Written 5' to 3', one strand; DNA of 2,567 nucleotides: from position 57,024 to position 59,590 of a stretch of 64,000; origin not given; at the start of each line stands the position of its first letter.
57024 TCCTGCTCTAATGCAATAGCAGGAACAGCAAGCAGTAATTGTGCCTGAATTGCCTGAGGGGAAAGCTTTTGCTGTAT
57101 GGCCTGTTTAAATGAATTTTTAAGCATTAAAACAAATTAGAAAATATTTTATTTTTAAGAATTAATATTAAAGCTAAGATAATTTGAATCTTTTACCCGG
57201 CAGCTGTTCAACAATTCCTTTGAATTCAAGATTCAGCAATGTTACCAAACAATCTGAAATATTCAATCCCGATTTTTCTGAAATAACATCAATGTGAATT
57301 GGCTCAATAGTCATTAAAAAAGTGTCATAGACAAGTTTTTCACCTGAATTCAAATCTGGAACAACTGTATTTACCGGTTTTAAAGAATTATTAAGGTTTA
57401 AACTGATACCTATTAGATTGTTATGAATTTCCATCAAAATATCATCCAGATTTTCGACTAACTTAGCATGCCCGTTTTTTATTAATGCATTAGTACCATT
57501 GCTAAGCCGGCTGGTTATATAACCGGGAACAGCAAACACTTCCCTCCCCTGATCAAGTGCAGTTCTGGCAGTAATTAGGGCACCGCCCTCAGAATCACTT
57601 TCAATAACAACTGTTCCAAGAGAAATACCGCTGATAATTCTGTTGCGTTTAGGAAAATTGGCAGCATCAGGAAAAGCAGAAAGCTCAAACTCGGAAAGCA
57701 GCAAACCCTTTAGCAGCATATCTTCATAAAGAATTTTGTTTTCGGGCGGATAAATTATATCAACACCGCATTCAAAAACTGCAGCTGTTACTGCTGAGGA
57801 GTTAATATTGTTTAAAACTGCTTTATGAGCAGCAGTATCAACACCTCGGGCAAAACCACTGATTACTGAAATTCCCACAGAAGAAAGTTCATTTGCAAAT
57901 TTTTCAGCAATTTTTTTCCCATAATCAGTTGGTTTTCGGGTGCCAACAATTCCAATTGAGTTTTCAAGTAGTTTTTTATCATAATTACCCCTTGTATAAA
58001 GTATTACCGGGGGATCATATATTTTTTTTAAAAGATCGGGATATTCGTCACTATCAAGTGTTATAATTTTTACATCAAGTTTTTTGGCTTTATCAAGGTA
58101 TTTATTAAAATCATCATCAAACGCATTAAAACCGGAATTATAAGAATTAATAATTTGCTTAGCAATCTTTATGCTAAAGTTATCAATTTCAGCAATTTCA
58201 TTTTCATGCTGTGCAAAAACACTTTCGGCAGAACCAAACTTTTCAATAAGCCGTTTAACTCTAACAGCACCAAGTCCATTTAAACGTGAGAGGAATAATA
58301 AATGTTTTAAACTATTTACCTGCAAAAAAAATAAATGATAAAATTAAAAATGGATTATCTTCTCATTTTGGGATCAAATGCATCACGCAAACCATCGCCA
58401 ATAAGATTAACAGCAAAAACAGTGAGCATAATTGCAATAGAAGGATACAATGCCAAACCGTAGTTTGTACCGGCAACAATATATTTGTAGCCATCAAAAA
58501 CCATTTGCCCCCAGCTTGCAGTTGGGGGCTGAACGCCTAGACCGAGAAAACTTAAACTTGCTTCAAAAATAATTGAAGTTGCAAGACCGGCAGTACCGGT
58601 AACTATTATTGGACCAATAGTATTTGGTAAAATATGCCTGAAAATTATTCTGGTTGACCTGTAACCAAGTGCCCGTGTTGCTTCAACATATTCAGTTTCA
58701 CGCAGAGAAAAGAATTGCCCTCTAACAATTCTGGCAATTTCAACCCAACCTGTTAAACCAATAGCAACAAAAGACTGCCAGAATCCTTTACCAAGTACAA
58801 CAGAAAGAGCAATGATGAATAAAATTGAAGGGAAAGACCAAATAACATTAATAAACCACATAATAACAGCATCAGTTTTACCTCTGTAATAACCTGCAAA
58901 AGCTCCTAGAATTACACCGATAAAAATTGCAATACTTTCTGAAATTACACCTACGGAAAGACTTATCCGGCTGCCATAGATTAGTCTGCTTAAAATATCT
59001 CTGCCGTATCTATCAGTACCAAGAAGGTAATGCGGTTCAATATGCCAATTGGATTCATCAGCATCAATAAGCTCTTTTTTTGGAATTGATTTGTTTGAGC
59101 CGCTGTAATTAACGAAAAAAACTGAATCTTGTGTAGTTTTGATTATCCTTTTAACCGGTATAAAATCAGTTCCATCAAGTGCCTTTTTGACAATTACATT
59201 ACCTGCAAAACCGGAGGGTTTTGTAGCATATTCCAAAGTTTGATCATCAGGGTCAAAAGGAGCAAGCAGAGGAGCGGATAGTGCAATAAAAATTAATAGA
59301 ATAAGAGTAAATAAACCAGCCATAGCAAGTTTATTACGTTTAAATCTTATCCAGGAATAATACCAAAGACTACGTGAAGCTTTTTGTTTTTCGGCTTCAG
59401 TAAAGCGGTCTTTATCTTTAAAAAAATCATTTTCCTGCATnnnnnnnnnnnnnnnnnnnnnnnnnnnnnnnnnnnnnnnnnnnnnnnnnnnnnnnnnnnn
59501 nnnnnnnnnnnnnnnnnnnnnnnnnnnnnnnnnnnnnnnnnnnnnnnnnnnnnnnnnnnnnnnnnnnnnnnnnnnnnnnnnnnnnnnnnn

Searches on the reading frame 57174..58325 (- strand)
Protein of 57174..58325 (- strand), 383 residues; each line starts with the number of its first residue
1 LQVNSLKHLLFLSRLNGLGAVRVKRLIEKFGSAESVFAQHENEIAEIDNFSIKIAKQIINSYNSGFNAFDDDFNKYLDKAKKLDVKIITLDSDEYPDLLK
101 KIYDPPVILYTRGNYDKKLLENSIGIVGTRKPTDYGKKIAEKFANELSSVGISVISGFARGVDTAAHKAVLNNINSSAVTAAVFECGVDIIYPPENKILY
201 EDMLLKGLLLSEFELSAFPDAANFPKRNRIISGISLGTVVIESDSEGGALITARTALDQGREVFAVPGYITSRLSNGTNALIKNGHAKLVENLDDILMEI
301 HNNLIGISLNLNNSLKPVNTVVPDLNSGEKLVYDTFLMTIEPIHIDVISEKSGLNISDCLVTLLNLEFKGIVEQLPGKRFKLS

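Call 34: search_protein_families(library=pfam, proteins=[window:57174-58325:-])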
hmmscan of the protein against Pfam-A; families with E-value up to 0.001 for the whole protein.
window:57174-58325:- (383 aa): 3 families
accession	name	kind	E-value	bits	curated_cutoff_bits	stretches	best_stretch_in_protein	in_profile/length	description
PF02481.21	DNA_processg_A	-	1e-70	237.6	29.6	1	81-290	3-210/212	DNA recombination-mediator protein A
PF17782.7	DprA_WH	-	1.9e-10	41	22.9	1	338-378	21-61/61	DprA winged helix domain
PF14520.12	HHH_5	-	1.3e-05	26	27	1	11-60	3-53/57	Helix-hairpin-helix domain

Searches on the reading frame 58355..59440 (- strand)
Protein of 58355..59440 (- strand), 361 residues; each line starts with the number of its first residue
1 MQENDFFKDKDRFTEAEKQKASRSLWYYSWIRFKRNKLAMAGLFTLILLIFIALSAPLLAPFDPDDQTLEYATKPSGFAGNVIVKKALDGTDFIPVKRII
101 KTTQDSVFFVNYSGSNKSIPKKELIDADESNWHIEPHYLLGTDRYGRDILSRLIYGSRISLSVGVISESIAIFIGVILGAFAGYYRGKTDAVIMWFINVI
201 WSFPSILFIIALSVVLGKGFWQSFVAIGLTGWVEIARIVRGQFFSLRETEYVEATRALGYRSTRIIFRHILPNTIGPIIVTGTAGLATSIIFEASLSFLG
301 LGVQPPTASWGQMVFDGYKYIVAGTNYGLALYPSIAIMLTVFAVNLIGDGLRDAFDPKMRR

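Call 8: find_related_loci(query=window:58355-59440:-, collection=genome_contigs, flank=4000)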
Query window:58355-59440:- (361 aa) in genome_contigs; peptide patterns used: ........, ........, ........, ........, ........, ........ (x = any residue, [..] = any of these).
595 stretches matched a pattern; 558 encode a relative of the query (tblastn E <= 1e-3); the best 80 are kept; 80 distinct loci.
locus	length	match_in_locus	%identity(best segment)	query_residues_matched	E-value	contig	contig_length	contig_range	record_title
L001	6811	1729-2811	89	1-361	0e+0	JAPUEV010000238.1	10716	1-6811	MAG: Ignavibacteria bacterium isolate labscale reactor_MAG34 NODE_3963_length_10716_cov_4.459994, whole genome shotgun s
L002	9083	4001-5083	89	1-361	0e+0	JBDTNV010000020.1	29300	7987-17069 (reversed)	MAG: Ignavibacteria bacterium isolate cluster3_bin.159 NODE_4804_length_29300_cov_7.258061, whole genome shotgun sequenc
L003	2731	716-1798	88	1-361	0e+0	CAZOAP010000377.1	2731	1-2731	MAG TPA_asm: uncultured Ignavibacteriales bacterium isolate binchicken_co322_93 genome assembly, contig: NODE_36604_leng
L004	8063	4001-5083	88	1-361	0e+0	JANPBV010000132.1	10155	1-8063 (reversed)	MAG: Ignavibacteria bacterium isolate VAR_78_metabat_615 VAR_78_k141_866845, whole genome shotgun sequence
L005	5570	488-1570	90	1-361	0e+0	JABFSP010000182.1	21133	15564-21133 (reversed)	MAG: Ignavibacteria bacterium isolate WB-IL-15 seq_1147, whole genome shotgun sequence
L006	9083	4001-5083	89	1-361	0e+0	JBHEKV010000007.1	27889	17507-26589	MAG: Ignavibacteria bacterium isolate bin.560 k141_5708467, whole genome shotgun sequence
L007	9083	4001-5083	89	1-361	0e+0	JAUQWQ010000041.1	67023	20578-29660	MAG: Ignavibacteria bacterium isolate BIN7 contig_44344, whole genome shotgun sequence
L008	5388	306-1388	89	1-361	0e+0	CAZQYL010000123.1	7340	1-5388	MAG TPA_asm: uncultured Ignavibacteriales bacterium isolate SRP107338_co1_91 genome assembly, contig: NODE_13503_length_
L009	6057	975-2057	87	1-361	0e+0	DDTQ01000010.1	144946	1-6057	MAG TPA_asm: Ignavibacteria bacterium UBA2360 UBA2360_contig_625, whole genome shotgun sequence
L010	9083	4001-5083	88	1-361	0e+0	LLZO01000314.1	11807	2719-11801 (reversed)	MAG: Chlorobi bacterium OLB5 UZ05_CHB002CONTIG000314, whole genome shotgun sequence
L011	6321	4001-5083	85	1-361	0e+0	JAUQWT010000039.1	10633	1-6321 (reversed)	MAG: Ignavibacteria bacterium isolate BIN10 contig_16427, whole genome shotgun sequence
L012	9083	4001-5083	87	1-361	0e+0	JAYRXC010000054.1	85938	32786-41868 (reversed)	MAG: Ignavibacteria bacterium isolate EBPR_ori4bin.22 k141_265116, whole genome shotgun sequence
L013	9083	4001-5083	87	1-361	0e+0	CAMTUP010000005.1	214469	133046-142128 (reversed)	MAG: uncultured Ignavibacteria bacterium isolate G04_MAG_00020 genome assembly, contig: G04_MAG_00020_000000000006, whol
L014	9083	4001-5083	87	1-361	0e+0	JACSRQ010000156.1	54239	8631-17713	MAG: Ignavibacteria bacterium isolate BA6 contig-70_421, whole genome shotgun sequence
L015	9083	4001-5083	83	1-361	0e+0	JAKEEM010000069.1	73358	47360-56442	MAG: Chlorobiota bacterium isolate PMV_1.34 PMV_1.34.k101_1613527, whole genome shotgun sequence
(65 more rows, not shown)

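Call 34: search_protein_families(library=pfam, proteins=[window:58355-59440:-])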
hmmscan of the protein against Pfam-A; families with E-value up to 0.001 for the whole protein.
window:58355-59440:- (361 aa): 2 families
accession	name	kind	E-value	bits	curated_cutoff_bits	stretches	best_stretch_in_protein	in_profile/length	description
PF00528.27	BPD_transp_1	-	8.3e-33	114.1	26.4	1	175-361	1-184/184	Binding-protein-dependent transport system inner membrane component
PF12911.12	OppC_N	-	2.1e-17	63.2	23.9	1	24-72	1-49/53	N-terminal TM domain of oligopeptide transport permease C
